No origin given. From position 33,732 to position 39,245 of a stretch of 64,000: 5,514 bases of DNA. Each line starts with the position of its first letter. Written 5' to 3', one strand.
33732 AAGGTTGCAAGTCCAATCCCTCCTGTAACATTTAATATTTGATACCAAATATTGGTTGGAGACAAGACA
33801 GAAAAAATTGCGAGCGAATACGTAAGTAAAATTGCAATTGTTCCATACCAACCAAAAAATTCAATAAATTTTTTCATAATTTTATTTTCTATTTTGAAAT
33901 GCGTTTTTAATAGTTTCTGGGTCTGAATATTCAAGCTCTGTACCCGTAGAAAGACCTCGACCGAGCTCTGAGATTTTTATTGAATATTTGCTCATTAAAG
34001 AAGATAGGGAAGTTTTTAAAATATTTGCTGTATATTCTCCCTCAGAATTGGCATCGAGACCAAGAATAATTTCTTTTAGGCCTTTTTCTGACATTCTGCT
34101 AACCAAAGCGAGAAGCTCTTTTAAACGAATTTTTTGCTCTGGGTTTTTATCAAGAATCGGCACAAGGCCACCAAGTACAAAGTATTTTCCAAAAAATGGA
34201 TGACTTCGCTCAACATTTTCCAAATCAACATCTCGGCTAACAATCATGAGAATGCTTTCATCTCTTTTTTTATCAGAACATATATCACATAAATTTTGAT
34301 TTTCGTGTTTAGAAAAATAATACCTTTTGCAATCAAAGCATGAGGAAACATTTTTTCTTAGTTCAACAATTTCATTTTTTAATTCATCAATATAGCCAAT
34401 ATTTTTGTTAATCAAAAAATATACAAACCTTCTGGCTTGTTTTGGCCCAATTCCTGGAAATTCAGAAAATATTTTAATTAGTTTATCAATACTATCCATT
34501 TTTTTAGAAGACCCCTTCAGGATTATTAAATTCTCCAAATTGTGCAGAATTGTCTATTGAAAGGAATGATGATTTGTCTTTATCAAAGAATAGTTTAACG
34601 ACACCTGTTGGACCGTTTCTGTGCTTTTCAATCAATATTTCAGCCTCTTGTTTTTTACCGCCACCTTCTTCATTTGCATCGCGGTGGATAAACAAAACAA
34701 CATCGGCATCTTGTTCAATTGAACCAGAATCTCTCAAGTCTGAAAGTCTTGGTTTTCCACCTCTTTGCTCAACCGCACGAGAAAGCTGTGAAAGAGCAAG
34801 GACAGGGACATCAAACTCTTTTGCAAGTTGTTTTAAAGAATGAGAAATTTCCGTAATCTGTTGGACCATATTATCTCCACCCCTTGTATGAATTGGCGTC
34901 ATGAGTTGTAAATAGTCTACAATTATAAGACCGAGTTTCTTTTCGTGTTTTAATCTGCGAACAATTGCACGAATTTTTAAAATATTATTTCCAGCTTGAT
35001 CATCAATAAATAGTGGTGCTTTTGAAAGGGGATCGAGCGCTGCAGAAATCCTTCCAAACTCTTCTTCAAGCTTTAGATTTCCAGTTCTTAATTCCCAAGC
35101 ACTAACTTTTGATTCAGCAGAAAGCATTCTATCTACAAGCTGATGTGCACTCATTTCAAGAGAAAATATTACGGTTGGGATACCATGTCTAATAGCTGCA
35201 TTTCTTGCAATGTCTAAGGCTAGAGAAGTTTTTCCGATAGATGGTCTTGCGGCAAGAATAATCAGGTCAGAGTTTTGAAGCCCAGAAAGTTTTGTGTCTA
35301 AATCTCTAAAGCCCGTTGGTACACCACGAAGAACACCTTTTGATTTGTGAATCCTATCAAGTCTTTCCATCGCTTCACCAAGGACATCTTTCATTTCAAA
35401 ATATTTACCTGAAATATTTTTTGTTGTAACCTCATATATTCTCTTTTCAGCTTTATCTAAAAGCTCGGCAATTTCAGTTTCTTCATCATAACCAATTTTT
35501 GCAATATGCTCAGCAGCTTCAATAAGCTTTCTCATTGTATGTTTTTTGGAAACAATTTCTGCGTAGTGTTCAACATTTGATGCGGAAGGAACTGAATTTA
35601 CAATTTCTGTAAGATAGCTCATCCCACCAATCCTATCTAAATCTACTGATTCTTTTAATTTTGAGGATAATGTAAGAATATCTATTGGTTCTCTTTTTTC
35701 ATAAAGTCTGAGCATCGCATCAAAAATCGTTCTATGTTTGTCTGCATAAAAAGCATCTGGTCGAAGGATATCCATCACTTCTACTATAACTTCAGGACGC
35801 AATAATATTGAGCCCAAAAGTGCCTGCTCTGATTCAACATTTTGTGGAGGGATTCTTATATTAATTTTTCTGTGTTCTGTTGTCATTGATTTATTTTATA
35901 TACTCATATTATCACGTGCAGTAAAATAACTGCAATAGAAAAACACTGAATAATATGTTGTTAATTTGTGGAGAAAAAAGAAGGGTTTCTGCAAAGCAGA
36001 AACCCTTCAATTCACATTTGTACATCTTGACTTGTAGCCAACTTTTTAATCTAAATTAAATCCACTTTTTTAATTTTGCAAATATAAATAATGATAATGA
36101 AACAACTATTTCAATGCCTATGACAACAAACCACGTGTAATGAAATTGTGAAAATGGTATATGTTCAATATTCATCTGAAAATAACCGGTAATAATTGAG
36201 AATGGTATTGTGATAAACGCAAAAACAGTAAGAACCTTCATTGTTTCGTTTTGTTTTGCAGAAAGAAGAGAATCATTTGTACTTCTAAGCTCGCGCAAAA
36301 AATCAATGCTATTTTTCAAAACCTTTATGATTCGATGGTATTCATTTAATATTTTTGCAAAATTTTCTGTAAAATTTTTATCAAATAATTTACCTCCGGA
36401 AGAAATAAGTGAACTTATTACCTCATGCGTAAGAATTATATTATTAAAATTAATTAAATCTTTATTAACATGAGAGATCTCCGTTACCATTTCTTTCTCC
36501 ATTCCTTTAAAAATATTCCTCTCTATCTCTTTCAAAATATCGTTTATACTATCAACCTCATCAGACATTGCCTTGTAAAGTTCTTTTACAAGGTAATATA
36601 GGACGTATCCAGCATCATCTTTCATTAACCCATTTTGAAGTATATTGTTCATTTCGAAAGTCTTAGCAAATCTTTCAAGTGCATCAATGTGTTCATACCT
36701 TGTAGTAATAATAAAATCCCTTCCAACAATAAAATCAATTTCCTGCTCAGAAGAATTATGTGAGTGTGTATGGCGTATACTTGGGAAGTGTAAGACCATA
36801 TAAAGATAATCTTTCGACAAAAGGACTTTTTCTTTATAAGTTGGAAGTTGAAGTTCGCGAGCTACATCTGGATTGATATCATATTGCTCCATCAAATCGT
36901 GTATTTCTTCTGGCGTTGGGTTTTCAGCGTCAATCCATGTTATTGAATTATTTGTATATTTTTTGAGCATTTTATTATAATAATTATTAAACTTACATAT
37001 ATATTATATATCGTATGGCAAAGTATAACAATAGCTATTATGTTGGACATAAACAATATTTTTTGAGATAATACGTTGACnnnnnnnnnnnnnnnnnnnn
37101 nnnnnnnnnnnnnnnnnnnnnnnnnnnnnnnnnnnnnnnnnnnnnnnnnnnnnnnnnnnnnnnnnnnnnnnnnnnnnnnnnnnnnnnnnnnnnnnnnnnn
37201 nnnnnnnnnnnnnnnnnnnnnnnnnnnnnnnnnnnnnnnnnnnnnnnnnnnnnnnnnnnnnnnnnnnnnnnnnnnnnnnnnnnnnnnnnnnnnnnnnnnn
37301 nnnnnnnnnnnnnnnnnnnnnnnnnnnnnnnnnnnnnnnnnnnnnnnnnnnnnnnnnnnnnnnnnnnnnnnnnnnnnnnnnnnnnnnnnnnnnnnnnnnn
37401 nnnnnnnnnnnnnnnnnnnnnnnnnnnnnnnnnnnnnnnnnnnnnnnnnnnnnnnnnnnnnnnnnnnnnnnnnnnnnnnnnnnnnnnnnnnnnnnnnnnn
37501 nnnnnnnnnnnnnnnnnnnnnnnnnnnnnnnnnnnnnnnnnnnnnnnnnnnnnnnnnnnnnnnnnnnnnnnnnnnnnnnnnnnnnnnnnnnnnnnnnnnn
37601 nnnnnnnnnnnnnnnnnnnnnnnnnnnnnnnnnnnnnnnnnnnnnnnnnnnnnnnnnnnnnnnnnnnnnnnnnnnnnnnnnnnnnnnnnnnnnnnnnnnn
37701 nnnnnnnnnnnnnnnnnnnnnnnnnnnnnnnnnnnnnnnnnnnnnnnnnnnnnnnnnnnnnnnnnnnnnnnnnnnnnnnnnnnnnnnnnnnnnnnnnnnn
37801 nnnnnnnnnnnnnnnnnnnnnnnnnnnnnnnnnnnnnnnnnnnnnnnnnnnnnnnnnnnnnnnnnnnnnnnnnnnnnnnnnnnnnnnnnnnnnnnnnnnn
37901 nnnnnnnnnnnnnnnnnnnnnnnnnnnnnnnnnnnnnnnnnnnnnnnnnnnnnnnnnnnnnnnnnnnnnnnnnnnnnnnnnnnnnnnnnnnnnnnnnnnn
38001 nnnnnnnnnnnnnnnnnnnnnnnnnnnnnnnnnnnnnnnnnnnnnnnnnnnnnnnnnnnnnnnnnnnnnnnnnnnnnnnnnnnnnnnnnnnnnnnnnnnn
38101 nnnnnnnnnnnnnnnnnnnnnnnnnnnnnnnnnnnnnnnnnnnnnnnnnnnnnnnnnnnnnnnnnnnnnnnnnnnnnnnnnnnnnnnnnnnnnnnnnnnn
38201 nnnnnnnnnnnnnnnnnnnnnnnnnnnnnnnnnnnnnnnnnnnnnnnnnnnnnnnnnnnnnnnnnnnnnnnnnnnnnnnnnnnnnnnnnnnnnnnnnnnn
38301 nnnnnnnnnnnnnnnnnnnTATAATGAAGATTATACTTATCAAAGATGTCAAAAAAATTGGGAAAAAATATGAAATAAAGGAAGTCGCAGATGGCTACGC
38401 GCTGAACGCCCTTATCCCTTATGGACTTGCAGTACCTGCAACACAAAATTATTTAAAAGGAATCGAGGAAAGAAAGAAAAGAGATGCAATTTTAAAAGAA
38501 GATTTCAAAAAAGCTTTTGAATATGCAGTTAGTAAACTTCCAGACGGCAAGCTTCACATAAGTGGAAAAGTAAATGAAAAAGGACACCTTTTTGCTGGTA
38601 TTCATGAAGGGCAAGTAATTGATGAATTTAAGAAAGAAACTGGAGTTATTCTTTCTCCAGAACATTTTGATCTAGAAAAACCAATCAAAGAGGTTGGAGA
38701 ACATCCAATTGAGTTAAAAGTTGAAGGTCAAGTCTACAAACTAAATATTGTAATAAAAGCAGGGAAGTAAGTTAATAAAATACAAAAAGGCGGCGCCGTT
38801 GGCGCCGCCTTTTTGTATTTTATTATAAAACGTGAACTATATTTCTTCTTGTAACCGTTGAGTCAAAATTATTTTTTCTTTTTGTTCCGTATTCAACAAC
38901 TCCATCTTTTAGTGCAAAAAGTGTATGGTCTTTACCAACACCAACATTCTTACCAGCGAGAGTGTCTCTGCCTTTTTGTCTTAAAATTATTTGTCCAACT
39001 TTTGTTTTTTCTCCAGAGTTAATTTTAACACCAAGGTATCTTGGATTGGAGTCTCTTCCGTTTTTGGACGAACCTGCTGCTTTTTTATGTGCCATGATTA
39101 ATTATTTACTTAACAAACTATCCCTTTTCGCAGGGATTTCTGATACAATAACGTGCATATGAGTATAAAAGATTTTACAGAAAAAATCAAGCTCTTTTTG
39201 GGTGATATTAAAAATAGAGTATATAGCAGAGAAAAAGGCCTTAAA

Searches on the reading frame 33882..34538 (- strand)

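Call 62: search_protein_families(library=pfam, proteins=[window:33882-34538:-], max_evalue=0.001)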
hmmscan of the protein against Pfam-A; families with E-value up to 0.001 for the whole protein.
window:33882-34538:- (218 aa): 4 families
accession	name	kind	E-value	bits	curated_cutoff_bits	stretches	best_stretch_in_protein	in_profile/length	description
PF13662.12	Toprim_4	-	3.9e-07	30.6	25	1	96-176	2-72/85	Toprim domain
PF21175.2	RecR_C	-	7.2e-07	29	22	1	195-218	1-24/24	RecR, C-terminal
PF21176.3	RecR_HhH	-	1.4e-06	28.4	27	1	17-57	1-41/45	RecR, helix-hairpin-helix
PF01751.28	Toprim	-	1.5e-05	25.5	23.1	1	97-192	2-96/96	Toprim domain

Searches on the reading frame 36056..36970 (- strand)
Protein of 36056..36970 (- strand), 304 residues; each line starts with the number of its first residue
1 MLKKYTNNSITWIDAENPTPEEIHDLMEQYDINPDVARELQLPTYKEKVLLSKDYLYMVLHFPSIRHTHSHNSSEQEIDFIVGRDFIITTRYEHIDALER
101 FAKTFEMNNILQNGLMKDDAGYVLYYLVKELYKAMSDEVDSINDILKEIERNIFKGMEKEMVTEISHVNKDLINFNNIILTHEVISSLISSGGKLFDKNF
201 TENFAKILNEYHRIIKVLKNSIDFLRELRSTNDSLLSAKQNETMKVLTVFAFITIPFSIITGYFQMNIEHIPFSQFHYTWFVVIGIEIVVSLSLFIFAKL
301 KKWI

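Call 62: search_protein_families(library=pfam, proteins=[window:36056-36970:-], max_evalue=0.001)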
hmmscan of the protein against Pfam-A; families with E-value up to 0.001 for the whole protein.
window:36056-36970:- (304 aa): 1 family
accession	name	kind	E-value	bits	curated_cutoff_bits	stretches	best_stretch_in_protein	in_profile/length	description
PF01544.23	CorA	-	1.3e-48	166.2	27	1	8-299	2-289/292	CorA-like Mg2+ transporter protein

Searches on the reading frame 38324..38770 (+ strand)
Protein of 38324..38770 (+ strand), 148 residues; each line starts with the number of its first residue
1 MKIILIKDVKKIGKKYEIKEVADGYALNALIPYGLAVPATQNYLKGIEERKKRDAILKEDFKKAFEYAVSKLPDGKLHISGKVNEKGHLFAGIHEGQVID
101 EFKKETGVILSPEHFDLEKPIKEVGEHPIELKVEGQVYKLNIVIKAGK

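Call 62: search_protein_families(library=pfam, proteins=[window:38324-38770:+], max_evalue=0.001)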
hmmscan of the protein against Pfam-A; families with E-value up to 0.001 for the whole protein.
window:38324-38770:+ (148 aa): 2 families
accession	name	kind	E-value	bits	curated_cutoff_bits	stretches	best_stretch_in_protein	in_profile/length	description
PF01281.25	Ribosomal_L9_N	-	1.5e-18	66.5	20.7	1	1-45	1-45/47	Ribosomal protein L9, N-terminal domain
PF03948.19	Ribosomal_L9_C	-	1.9e-10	41.5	23.2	1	70-137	8-76/86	Ribosomal protein L9, C-terminal domain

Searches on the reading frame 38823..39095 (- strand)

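Call 62: search_protein_families(library=pfam, proteins=[window:38823-39095:-], max_evalue=0.001)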
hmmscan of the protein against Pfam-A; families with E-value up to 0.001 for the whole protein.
window:38823-39095:- (90 aa): 1 family
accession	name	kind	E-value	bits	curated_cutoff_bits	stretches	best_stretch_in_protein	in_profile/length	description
PF01016.24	Ribosomal_L27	-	2.2e-30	104.9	20.5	1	2-76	1-75/79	Ribosomal L27 protein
